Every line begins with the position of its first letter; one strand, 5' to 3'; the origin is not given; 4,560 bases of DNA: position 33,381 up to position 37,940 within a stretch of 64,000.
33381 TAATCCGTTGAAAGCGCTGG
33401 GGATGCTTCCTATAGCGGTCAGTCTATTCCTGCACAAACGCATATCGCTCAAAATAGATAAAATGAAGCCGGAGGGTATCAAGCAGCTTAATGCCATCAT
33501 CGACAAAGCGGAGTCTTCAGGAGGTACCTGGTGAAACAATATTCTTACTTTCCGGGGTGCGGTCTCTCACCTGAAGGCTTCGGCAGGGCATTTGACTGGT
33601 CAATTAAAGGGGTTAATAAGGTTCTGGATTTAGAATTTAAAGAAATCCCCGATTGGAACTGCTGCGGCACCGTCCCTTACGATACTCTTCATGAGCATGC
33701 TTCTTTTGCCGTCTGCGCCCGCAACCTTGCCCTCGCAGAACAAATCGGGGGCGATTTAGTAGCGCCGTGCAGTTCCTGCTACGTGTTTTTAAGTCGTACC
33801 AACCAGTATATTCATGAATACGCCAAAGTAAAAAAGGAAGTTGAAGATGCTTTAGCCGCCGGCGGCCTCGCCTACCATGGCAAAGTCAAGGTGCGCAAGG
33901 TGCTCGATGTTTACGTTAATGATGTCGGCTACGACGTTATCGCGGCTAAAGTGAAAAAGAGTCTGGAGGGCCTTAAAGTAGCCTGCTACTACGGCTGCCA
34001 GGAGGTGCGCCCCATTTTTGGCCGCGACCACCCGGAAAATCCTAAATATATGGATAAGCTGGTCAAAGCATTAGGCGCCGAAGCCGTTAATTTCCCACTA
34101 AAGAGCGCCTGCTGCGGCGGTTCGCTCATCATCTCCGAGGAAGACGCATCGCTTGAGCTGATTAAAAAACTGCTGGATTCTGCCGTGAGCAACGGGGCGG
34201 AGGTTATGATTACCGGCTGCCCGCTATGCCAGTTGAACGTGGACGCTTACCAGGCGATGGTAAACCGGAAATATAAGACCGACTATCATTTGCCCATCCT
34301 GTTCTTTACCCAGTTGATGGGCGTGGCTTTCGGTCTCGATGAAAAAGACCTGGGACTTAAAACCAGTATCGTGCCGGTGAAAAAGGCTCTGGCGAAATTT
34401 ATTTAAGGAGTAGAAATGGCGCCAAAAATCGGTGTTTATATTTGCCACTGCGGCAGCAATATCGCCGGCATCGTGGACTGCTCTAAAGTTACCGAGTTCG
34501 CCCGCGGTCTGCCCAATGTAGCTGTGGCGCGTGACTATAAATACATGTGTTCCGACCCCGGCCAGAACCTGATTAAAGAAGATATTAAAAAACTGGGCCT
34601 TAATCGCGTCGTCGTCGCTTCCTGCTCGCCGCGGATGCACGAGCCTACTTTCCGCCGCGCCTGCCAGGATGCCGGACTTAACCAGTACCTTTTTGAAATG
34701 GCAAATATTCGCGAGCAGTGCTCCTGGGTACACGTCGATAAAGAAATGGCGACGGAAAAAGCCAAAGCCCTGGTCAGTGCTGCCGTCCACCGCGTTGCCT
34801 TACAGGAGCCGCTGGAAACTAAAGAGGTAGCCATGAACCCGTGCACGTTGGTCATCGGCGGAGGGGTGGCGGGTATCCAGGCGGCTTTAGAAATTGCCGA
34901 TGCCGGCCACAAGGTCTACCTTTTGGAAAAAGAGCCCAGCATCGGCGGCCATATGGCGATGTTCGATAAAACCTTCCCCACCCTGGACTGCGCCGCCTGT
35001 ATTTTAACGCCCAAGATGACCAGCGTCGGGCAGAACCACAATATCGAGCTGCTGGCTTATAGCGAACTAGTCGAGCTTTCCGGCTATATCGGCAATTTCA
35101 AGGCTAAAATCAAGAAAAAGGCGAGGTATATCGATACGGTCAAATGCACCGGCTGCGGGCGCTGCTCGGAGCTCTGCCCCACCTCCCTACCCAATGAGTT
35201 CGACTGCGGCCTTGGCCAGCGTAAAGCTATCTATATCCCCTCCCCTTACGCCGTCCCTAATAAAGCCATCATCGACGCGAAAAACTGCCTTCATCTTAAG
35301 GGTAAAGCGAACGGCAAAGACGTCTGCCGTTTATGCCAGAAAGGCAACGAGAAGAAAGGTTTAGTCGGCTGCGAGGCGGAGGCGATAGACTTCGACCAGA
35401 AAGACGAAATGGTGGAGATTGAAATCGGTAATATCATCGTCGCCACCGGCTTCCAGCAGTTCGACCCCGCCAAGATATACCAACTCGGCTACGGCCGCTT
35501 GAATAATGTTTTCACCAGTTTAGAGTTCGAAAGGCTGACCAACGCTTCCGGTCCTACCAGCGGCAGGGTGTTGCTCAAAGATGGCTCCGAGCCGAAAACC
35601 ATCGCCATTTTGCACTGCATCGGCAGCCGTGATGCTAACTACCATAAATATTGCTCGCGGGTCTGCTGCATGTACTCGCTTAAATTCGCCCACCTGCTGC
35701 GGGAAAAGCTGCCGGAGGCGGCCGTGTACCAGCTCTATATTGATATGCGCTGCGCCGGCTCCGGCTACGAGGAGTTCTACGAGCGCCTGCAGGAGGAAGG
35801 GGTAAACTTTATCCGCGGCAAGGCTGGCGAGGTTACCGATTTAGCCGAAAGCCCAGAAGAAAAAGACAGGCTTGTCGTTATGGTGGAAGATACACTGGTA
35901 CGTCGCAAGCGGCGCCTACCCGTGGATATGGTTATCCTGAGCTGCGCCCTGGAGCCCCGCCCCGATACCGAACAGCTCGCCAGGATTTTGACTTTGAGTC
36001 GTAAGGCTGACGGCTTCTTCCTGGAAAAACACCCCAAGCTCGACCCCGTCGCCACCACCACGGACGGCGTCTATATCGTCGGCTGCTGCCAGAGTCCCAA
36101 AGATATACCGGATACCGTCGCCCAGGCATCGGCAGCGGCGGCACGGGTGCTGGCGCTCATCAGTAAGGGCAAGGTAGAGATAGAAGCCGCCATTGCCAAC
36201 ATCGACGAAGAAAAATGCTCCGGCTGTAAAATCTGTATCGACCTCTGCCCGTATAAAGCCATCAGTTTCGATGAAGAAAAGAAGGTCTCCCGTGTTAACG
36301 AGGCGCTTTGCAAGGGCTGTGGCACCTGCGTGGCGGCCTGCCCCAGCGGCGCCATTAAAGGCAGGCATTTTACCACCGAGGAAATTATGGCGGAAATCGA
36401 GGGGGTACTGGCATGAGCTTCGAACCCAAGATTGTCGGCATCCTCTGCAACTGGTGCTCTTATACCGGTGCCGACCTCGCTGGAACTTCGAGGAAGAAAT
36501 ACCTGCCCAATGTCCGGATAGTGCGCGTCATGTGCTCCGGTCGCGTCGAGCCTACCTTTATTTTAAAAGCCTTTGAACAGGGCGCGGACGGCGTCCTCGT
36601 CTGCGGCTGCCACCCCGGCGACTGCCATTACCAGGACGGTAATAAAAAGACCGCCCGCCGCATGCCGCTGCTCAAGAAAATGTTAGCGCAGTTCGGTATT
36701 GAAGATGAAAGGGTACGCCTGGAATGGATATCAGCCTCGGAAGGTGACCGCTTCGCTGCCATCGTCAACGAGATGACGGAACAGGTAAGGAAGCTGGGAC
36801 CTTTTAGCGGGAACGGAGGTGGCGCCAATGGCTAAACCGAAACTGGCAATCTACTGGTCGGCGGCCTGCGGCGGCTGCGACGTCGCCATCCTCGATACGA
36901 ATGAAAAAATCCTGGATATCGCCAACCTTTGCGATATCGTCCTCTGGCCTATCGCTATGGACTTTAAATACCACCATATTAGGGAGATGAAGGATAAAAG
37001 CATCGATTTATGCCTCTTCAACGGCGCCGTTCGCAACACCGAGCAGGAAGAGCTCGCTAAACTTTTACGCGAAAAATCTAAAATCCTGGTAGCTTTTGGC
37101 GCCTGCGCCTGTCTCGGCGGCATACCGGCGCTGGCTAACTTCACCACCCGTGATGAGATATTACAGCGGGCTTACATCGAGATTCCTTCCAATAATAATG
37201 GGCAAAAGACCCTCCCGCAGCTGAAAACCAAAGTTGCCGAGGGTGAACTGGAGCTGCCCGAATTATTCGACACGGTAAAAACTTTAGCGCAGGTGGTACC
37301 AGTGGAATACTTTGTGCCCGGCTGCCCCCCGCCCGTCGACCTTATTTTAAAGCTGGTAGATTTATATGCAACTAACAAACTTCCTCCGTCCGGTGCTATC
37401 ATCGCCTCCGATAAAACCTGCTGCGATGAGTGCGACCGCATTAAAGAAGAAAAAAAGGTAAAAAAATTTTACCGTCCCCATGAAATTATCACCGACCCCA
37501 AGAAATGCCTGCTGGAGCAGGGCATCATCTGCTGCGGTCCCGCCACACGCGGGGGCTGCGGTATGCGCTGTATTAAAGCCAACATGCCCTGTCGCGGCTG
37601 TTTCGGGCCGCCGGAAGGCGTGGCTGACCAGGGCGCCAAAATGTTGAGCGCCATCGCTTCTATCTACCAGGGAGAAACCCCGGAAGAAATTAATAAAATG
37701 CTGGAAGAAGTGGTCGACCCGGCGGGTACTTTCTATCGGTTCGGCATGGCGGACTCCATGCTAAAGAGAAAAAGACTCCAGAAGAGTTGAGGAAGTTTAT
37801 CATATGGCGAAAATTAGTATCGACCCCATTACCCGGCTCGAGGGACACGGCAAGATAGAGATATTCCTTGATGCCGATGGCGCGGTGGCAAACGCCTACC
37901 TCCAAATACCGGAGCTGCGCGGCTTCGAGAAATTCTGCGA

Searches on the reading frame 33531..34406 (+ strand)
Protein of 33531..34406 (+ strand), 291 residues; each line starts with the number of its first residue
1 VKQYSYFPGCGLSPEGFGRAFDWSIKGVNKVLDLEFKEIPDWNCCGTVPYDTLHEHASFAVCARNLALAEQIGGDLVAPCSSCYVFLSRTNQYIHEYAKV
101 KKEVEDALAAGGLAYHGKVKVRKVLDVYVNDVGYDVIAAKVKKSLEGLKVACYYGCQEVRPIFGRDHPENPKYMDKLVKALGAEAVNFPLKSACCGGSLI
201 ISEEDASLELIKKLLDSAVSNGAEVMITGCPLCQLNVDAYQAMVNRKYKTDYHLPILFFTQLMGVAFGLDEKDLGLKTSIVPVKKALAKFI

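Call 49: search_protein_families(library=ncbifam, proteins=[window:33531-34406:+], max_evalue=1e-10)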
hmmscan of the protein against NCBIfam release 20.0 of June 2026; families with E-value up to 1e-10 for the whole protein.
window:33531-34406:+ (291 aa): 3 families
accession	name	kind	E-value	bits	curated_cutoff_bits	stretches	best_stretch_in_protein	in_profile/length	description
NF042965.1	MFR_anch_SdhE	equivalog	4e-57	193.9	500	1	3-284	2-279/282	8-methylmenaquinol:fumarate reductase membrane anchor subunit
TIGR03288.1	CoB_CoM_SS_B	equivalog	8.7e-56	189.3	345.15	1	4-289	2-289/290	CoB--CoM heterodisulfide reductase subunit B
NF041780.1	hetero_SS_HdrB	equivalog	5.8e-28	98.1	450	1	29-288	29-303/304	ferredoxin:CoB-CoM heterodisulfide reductase subunit HdrB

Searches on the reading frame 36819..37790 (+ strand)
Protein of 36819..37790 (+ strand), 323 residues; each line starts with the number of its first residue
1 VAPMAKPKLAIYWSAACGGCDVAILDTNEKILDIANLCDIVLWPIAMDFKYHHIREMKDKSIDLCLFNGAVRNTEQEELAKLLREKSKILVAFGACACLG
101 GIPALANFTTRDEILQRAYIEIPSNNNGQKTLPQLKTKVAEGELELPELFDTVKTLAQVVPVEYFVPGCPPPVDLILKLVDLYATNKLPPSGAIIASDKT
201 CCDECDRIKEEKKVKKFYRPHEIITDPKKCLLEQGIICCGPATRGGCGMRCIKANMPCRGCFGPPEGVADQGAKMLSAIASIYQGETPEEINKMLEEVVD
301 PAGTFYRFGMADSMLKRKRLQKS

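Call 49: search_protein_families(library=ncbifam, proteins=[window:36819-37790:+], max_evalue=1e-10)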
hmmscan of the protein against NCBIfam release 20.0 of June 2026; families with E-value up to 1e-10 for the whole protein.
window:36819-37790:+ (323 aa): 4 families
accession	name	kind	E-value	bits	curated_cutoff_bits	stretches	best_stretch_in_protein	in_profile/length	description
NF045875.1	F420_non_VhuG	exception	3.3e-62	210.3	450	1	6-318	4-284/286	F420-non-reducing hydrogenase subunit VhuG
NF040836.1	sulfhyd_HydD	equivalog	6.3e-17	61.6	500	1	6-120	5-112/261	NADPH-dependent hydrogenase/sulfhydrogenase 1 subunit delta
NF040831.1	sulfhyd_ShyD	equivalog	3.7e-16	59.5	460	1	8-273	2-215/240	NAD(P)-dependent hydrogenase/sulfhydrogenase 2 subunit delta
TIGR03294.1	FrhG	equivalog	3.6e-13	49.8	245.5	0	14-106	9-97/228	coenzyme F420 hydrogenase subunit gamma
